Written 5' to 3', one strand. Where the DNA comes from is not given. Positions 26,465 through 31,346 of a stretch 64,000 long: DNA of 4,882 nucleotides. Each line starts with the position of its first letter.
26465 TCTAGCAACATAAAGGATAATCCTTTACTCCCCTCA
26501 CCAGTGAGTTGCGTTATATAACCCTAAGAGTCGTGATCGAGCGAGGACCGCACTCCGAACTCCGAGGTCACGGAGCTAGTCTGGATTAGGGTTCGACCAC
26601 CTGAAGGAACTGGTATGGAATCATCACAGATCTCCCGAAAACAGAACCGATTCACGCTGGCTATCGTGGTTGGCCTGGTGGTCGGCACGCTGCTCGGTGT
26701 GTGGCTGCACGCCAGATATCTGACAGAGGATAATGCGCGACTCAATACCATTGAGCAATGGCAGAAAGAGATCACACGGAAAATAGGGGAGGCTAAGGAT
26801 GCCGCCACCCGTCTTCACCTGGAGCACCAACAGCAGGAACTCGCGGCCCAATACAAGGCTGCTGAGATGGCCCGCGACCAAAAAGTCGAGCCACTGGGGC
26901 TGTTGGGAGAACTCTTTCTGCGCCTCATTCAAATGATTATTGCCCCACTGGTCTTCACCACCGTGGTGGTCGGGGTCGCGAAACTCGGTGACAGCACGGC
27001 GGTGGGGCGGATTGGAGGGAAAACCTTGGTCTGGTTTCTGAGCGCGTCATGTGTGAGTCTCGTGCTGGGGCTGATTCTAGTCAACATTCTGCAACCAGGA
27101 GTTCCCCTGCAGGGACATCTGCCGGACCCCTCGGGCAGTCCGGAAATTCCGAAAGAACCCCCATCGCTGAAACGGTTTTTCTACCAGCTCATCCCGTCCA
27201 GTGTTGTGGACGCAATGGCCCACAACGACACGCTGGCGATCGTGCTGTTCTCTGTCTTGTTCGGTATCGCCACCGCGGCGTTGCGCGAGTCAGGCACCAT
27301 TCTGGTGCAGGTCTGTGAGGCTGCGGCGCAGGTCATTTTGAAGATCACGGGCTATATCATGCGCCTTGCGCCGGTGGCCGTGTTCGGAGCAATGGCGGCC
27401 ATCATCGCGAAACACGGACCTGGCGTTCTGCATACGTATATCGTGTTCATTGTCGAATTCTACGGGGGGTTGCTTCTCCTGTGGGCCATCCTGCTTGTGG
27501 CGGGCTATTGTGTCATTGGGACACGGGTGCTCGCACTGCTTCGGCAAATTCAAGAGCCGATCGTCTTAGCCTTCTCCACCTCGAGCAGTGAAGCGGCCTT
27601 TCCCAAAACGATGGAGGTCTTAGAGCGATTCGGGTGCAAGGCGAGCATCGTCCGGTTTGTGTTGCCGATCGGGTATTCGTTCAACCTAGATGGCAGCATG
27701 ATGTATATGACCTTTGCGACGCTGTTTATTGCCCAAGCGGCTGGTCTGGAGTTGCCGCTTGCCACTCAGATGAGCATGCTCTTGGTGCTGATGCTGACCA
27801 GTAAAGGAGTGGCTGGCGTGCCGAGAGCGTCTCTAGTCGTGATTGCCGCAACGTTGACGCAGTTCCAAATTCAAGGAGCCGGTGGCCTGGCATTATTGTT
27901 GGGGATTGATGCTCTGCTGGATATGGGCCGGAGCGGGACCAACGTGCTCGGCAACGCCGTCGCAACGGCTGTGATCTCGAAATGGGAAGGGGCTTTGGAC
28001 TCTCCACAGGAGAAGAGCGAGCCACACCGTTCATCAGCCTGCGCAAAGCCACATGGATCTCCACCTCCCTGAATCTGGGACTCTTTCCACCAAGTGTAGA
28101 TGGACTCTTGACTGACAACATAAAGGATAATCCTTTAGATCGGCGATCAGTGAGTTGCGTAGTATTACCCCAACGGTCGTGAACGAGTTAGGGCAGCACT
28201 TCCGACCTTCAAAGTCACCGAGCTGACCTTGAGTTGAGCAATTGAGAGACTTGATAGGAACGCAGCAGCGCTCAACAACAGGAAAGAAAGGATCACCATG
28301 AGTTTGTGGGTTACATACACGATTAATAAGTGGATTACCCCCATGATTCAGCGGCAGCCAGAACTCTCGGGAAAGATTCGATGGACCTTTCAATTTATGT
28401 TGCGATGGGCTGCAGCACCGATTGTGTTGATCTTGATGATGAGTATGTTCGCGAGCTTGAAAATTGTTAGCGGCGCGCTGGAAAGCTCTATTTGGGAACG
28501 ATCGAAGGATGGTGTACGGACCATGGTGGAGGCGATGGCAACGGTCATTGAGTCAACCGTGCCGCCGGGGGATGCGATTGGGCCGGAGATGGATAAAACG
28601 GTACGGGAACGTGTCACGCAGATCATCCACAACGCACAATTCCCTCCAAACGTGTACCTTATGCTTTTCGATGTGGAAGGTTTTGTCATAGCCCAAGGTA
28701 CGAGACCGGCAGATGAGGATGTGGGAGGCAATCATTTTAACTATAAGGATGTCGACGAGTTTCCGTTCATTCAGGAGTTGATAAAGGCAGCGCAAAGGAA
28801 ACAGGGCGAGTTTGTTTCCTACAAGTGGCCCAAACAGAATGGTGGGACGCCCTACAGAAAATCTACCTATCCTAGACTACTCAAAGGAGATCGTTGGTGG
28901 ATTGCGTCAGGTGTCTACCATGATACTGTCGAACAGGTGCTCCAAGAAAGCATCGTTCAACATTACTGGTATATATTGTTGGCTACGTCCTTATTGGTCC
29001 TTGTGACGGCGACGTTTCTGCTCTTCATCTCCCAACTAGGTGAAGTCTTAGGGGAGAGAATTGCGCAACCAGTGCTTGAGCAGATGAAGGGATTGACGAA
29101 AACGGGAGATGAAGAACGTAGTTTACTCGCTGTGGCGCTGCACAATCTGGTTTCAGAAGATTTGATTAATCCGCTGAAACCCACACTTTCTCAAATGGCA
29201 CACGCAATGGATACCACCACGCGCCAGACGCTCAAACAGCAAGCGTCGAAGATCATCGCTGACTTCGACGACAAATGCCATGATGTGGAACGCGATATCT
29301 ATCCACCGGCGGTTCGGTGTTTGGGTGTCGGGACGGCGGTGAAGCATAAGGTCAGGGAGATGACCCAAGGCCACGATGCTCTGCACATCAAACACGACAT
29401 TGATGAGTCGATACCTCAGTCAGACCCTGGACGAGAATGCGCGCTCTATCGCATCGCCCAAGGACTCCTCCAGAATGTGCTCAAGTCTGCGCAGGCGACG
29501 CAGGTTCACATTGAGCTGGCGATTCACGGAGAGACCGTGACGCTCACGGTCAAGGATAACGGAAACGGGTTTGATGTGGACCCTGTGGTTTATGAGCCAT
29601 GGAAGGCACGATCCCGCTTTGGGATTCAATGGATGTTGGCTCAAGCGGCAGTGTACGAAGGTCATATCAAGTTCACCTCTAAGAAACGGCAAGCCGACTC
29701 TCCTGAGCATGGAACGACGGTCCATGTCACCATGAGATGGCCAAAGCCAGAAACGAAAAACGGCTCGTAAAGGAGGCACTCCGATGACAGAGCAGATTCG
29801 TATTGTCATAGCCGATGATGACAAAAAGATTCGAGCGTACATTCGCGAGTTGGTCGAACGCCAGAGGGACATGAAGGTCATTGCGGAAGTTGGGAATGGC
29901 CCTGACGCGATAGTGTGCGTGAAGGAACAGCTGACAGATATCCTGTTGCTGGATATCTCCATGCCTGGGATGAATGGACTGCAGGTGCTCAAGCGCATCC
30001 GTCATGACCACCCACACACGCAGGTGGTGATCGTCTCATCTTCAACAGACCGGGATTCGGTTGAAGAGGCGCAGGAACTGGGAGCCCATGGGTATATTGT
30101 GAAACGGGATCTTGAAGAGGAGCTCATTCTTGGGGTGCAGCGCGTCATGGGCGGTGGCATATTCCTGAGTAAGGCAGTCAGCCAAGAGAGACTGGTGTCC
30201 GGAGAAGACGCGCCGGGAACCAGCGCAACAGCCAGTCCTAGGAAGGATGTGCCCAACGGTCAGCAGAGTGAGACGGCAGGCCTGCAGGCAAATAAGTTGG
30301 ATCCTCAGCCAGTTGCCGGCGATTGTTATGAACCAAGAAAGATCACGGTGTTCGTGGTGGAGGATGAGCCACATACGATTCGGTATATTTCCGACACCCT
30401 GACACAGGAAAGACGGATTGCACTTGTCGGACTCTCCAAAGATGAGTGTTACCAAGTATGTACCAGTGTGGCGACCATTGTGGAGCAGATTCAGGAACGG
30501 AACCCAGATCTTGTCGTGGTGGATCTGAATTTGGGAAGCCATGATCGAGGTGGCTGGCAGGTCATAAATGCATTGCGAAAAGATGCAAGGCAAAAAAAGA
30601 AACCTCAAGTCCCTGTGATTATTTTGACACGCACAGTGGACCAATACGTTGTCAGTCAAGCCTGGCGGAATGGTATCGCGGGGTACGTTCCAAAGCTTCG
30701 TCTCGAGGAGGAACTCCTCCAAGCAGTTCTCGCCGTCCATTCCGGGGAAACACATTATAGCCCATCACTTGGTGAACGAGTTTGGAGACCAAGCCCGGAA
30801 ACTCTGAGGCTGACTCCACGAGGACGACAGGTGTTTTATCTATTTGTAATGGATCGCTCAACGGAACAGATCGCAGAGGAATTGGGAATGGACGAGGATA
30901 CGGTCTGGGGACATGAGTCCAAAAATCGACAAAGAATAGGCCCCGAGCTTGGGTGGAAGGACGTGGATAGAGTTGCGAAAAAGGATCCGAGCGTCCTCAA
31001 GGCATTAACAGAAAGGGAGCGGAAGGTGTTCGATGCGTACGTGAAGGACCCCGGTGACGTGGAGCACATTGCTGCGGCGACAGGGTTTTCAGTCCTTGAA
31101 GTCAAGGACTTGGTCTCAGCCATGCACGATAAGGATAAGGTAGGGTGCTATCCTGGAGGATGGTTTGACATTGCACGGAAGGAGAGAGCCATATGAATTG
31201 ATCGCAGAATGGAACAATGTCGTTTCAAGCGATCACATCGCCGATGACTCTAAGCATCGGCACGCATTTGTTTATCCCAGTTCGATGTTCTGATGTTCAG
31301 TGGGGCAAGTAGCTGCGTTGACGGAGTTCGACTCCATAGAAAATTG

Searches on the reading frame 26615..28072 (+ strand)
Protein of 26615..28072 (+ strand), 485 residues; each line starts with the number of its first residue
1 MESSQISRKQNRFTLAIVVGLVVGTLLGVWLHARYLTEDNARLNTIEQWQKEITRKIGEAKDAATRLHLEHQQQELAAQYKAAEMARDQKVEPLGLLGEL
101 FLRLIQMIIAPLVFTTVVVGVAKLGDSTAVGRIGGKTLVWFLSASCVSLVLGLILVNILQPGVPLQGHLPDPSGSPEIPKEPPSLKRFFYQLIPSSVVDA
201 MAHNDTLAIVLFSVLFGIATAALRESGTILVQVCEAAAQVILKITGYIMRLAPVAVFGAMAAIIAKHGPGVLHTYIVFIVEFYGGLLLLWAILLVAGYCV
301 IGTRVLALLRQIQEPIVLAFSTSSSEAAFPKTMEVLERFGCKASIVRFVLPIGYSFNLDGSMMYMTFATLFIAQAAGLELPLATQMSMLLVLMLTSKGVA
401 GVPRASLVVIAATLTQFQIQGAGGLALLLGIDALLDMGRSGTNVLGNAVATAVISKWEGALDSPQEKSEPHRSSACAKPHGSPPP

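Call 55: search_protein_families(library=pfam, proteins=[window:26615-28072:+], max_evalue=0.00001)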
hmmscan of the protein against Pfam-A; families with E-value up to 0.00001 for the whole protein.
window:26615-28072:+ (485 aa): 1 family
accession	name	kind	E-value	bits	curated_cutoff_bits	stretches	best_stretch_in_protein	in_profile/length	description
PF00375.23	SDF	-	6.2e-107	358.4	27.9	1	14-457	2-387/387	Sodium:dicarboxylate symporter family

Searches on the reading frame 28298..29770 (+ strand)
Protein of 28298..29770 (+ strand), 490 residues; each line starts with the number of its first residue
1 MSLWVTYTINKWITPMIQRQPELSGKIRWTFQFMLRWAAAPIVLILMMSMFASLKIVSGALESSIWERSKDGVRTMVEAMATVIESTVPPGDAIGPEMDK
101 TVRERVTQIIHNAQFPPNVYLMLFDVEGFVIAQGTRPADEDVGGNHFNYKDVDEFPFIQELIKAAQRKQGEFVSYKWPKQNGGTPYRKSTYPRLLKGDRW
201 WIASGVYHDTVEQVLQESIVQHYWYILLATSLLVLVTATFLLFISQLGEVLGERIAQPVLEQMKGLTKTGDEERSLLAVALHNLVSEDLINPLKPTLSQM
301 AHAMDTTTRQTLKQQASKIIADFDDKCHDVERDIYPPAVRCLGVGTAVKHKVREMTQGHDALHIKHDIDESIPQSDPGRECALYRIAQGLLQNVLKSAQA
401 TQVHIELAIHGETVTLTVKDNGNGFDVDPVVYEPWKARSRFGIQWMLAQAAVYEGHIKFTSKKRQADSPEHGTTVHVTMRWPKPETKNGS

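Call 55: search_protein_families(library=pfam, proteins=[window:28298-29770:+], max_evalue=0.00001)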
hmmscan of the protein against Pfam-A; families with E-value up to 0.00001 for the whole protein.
window:28298-29770:+ (490 aa): 3 families
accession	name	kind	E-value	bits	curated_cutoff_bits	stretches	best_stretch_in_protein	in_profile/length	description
PF17200.10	sCache_2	-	5.7e-17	62.5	25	1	100-216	35-150/155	Single Cache domain 2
PF08269.17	dCache_2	-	4.3e-14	52.8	26.5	1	100-220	75-195/298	Cache domain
PF02518.31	HATPase_c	-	2.1e-09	38.2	26.4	1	382-480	5-108/111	Histidine kinase-, DNA gyrase B-, and HSP90-like ATPase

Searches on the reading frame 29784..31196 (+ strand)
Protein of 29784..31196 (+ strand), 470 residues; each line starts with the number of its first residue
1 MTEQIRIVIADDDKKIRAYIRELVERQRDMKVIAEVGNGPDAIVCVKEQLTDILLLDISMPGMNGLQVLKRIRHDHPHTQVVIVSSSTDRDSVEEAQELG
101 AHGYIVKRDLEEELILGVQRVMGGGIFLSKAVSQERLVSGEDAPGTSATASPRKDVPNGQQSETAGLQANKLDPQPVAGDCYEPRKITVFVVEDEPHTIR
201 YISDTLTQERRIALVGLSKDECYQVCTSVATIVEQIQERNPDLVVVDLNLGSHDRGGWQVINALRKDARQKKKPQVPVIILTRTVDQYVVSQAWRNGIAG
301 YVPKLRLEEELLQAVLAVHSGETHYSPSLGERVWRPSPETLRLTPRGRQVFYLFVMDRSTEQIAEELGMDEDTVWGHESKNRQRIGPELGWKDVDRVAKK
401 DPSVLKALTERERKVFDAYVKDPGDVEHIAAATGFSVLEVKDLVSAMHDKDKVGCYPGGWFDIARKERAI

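Call 55: search_protein_families(library=pfam, proteins=[window:29784-31196:+], max_evalue=0.00001)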
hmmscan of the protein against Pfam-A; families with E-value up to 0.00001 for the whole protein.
window:29784-31196:+ (470 aa): 3 families
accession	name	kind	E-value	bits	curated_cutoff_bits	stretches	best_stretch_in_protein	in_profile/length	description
PF00072.30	Response_reg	-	2.8e-40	137.4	30.2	2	7-115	1-107/111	Response regulator receiver domain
PF08281.18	Sigma70_r4_2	-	3.9e-07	30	25.7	0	342-375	10-44/54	Sigma-70, region 4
PF00196.25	GerE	-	3.5e-06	27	23.5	0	343-385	3-45/57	Bacterial regulatory proteins, luxR family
